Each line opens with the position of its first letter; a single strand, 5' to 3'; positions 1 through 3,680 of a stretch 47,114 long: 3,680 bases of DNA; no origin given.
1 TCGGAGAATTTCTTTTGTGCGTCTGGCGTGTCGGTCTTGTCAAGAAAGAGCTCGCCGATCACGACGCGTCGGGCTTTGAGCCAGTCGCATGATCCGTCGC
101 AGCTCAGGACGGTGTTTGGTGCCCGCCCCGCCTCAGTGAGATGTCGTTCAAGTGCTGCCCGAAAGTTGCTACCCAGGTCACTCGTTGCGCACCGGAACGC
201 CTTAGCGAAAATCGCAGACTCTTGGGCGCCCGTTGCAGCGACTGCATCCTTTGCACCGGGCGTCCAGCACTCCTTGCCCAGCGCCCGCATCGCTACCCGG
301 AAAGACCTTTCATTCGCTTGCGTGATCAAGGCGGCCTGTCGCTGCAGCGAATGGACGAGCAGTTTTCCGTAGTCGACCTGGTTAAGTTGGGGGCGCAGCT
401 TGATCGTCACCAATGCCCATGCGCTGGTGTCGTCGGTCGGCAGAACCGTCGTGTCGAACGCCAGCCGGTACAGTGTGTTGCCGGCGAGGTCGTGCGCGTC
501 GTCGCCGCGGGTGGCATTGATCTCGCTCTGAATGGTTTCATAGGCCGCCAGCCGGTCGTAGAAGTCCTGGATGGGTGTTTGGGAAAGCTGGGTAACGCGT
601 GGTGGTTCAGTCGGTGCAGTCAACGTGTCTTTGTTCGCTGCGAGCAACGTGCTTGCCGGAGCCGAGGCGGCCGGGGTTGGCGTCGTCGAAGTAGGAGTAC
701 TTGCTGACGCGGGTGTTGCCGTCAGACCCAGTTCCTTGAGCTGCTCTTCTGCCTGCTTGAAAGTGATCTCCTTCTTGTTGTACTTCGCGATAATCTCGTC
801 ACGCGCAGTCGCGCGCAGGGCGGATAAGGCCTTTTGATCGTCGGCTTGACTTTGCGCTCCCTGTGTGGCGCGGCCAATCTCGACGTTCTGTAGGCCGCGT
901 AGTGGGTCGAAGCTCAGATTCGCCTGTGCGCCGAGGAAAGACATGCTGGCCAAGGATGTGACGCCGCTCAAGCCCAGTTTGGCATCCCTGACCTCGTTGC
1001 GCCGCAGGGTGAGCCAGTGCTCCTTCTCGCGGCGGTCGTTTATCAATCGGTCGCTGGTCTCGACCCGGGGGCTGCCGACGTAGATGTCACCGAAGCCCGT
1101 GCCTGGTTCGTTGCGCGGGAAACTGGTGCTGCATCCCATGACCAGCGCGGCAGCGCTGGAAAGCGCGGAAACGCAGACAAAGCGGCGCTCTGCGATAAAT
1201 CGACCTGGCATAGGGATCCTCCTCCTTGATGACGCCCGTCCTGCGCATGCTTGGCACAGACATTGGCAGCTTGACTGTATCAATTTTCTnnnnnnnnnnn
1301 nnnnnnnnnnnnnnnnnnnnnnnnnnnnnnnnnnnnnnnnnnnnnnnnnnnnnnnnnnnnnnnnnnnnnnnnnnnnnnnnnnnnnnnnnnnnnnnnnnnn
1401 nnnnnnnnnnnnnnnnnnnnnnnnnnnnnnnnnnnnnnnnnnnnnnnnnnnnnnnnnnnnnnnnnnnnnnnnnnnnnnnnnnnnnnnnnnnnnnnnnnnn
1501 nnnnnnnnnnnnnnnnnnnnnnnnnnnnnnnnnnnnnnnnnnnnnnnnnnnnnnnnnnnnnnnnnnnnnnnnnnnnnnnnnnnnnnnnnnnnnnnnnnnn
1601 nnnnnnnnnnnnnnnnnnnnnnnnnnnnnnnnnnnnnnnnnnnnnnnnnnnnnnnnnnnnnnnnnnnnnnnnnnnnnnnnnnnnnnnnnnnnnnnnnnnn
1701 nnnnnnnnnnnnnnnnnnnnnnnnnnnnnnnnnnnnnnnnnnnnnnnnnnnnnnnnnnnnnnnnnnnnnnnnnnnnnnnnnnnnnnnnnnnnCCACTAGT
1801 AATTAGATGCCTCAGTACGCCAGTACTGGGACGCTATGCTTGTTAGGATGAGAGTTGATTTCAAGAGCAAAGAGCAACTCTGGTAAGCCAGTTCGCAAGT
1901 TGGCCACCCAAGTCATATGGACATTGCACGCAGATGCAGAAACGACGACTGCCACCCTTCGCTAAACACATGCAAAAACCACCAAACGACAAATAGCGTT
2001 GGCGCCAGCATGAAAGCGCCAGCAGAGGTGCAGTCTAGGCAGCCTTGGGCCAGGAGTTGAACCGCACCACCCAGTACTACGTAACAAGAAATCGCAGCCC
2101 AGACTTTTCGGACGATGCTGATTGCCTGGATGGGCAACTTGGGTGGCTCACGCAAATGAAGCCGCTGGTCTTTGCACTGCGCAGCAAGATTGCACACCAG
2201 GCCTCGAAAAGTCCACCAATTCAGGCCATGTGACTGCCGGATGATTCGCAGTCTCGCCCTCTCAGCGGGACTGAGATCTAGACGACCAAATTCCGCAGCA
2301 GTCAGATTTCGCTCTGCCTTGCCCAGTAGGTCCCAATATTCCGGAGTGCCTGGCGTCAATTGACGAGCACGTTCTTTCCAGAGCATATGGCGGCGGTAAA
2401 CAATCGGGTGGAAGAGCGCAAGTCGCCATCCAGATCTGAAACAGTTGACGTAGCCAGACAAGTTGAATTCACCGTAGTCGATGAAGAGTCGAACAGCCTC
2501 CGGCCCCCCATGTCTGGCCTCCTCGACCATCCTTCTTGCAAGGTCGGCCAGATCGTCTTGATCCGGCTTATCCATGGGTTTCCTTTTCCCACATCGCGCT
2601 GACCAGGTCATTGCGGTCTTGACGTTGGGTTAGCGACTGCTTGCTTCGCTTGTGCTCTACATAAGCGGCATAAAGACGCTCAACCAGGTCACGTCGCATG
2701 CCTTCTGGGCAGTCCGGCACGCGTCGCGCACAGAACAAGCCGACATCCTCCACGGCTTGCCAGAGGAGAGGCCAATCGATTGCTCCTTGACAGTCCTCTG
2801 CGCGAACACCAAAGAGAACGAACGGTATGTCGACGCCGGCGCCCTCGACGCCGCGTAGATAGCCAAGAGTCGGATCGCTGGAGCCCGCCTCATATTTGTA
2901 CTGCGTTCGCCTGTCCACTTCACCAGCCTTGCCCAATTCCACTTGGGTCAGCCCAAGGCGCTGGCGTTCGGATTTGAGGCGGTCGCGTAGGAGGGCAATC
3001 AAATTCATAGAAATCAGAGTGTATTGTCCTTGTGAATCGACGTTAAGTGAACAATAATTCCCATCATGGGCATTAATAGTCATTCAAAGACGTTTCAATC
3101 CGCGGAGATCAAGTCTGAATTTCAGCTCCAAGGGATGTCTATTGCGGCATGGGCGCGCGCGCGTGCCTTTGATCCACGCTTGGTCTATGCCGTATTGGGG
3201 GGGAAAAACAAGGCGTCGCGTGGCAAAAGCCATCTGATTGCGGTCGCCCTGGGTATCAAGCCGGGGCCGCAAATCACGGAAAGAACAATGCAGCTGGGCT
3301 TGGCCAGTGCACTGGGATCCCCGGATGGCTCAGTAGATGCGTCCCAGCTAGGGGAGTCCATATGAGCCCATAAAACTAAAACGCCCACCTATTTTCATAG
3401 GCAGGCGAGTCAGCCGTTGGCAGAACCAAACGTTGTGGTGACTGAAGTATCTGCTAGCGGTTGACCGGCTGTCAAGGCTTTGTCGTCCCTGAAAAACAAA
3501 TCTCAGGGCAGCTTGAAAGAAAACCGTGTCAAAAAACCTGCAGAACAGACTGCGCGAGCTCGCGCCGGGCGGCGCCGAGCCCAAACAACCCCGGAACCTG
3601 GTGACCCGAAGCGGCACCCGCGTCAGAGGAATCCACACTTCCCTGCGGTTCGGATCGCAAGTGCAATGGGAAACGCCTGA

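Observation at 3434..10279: Compact, essentially cargo-less Tn7-like element with up to three target-selector genes and an unrecognised attachment site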

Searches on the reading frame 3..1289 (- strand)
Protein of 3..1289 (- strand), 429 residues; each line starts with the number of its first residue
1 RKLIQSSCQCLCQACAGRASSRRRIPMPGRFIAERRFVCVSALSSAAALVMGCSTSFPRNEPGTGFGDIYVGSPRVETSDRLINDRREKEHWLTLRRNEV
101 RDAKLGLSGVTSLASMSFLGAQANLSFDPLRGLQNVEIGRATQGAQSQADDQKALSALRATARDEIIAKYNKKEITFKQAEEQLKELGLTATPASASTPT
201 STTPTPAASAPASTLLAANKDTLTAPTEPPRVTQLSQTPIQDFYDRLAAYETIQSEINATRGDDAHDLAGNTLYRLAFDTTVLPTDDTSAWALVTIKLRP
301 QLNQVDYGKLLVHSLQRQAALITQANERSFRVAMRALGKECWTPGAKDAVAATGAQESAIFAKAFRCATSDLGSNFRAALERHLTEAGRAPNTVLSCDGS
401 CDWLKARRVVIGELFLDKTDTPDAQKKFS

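Call 118: search_protein_families(library=pfam, proteins=[window:3-1289:-], max_evalue=0.01)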
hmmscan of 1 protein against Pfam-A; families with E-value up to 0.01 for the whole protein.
window:3-1289:- (429 aa): 0 families

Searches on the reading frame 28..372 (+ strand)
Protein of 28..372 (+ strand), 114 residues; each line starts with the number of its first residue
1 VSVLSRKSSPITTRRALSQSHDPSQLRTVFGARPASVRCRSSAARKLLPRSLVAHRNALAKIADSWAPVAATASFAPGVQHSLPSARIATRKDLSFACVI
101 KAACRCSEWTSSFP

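Call 12: search_protein_families(library=pfam, proteins=[window:28-372:+], max_evalue=0.01)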
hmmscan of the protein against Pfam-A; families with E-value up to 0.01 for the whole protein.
window:28-372:+ (114 aa): 0 families

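Call 103: search_protein_families(library=padloc, proteins=[window:28-372:+], max_evalue=0.01)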
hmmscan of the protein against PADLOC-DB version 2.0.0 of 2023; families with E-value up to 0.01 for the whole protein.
window:28-372:+ (114 aa): 0 families
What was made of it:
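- Tried and rejected: PADLOC and Pfam on ORFs in 1-1900: no hit (calls 12, 103, 118).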

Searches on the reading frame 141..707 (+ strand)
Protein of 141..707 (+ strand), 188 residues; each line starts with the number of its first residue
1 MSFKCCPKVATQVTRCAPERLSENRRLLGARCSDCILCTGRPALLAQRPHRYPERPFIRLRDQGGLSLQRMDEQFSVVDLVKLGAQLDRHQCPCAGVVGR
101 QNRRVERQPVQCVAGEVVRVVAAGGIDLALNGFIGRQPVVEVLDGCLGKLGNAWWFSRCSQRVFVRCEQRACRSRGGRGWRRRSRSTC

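Call 11: search_protein_families(library=phrogs, proteins=[window:141-707:+], max_evalue=0.001)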
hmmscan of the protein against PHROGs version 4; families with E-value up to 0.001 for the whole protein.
window:141-707:+ (188 aa): 0 families

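Call 12: search_protein_families(library=pfam, proteins=[window:141-707:+], max_evalue=0.01)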
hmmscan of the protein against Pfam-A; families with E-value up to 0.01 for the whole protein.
window:141-707:+ (188 aa): 0 families

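Call 103: search_protein_families(library=padloc, proteins=[window:141-707:+], max_evalue=0.01)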
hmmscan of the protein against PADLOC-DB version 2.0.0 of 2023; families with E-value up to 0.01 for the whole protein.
window:141-707:+ (188 aa): 0 families

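Call 115: search_dna_similar(query=window:141-707:+, collection=plasmids, mode=protein, max_rows=8, max_evalue=0.001)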
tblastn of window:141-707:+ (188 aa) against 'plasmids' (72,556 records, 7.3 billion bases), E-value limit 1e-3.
No match.

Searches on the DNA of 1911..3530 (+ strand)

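Call 69: search_dna_similar(query=window:1911-3530:+, collection=plasmids, mode=distant, max_rows=15)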
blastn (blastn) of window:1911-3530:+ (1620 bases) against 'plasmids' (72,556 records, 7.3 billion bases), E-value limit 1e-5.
No match.

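Call 112: build_rna_model(alignment_id=A15, structure=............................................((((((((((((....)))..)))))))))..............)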
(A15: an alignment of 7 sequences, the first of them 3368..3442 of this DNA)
Model R1 built from alignment A15 (7 sequences, 88 columns); structure: as given.
model positions 76; base pairs 12; branch points 0; effective number of sequences 3.92; information 0.743 bits per position. Calibrated on 0.2 Mb of random sequence (short: E-values are rough).
structure used (alignment columns):
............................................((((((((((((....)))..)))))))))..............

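Call 113: search_with_rna_model(model_id=R1, sources=[window, L001, L002, L003, L004, L005, L006, L007, L008, L009, L010, L011, L012, L015, L016, L017, L018, L019, L020, L021, L023, L025, L026, L027, L028, L030, L031, L033, L035, L039, L040, L045, L046, L047, L051, L056, L061, L066, L069, L070, L072, L074, L076, L077, L080, L081, L085, L086, L087], max_evalue=1)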
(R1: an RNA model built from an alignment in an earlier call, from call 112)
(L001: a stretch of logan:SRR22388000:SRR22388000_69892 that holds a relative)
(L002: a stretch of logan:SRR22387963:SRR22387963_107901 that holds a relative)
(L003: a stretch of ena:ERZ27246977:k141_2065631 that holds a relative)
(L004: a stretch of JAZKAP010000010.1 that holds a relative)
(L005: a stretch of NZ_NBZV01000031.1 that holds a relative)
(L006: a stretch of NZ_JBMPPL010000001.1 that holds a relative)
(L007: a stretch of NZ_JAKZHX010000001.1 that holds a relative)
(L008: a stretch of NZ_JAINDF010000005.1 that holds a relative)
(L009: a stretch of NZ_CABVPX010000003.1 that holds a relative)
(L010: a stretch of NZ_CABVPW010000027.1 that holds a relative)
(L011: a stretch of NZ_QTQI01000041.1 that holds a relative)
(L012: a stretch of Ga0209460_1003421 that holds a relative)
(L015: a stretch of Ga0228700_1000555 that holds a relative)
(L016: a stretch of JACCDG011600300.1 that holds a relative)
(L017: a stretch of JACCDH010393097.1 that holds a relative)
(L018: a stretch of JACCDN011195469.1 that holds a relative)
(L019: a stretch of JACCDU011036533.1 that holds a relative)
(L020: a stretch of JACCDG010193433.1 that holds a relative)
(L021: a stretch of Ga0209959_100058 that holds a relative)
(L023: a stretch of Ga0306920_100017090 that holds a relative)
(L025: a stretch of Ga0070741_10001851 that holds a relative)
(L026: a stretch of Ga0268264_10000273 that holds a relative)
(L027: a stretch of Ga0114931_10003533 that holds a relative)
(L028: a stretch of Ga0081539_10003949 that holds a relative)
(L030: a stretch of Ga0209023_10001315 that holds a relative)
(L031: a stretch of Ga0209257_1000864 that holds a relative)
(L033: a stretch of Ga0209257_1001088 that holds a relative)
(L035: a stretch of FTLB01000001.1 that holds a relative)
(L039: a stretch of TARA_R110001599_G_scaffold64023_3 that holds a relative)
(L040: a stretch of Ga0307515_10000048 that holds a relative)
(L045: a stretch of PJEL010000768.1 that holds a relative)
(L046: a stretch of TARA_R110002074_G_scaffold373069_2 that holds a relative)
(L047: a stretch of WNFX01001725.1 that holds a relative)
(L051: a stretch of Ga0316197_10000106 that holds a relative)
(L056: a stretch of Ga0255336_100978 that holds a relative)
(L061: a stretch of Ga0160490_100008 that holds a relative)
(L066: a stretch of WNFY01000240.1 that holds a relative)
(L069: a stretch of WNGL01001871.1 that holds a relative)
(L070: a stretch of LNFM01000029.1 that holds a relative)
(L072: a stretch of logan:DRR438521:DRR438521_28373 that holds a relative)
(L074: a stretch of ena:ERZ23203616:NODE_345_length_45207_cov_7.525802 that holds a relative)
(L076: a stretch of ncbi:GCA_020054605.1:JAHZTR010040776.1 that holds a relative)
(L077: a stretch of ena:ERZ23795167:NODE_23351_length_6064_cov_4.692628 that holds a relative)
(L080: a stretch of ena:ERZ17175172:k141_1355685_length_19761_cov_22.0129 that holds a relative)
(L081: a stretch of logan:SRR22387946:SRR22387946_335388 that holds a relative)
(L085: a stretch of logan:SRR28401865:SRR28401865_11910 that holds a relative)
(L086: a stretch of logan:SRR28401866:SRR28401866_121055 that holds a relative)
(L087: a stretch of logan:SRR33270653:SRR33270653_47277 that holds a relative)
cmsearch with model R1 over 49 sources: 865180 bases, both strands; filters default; matches with E-value up to 1: 18.
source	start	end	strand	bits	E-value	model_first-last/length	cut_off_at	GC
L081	7857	7932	+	89.8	5.7e-20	1-76/76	no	0.51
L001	9162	9237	-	88.9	9.6e-20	1-76/76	no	0.5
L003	9153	9227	-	84.4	1.4e-18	1-76/76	no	0.49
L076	917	992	+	83.3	2.7e-18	1-76/76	no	0.54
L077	1786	1861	+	83.3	2.7e-18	1-76/76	no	0.54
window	3368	3442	-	81.6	7.1e-18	1-76/76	no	0.49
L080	6212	6287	+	79.9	1.9e-17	1-76/76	no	0.5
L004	9194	9267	-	78.6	4.2e-17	1-76/76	no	0.46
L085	8163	8236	+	78.6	4.2e-17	1-76/76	no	0.46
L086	7369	7442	+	78.6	4.2e-17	1-76/76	no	0.46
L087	534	607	+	78.6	4.2e-17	1-76/76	no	0.46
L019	2218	2299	-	61.9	8.5e-13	1-76/76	no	0.57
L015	9086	9172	-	58.4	6.5e-12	1-76/76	no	0.51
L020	408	489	-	44.4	2.6e-08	1-76/76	no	0.49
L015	16754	16826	+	24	0.0045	1-76/76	no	0.44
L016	9085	9163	-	18.3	0.14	1-76/76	no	0.44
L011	9225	9296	-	16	0.54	1-76/76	no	0.5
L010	9223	9270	-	15.5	0.7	29-76/76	no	0.44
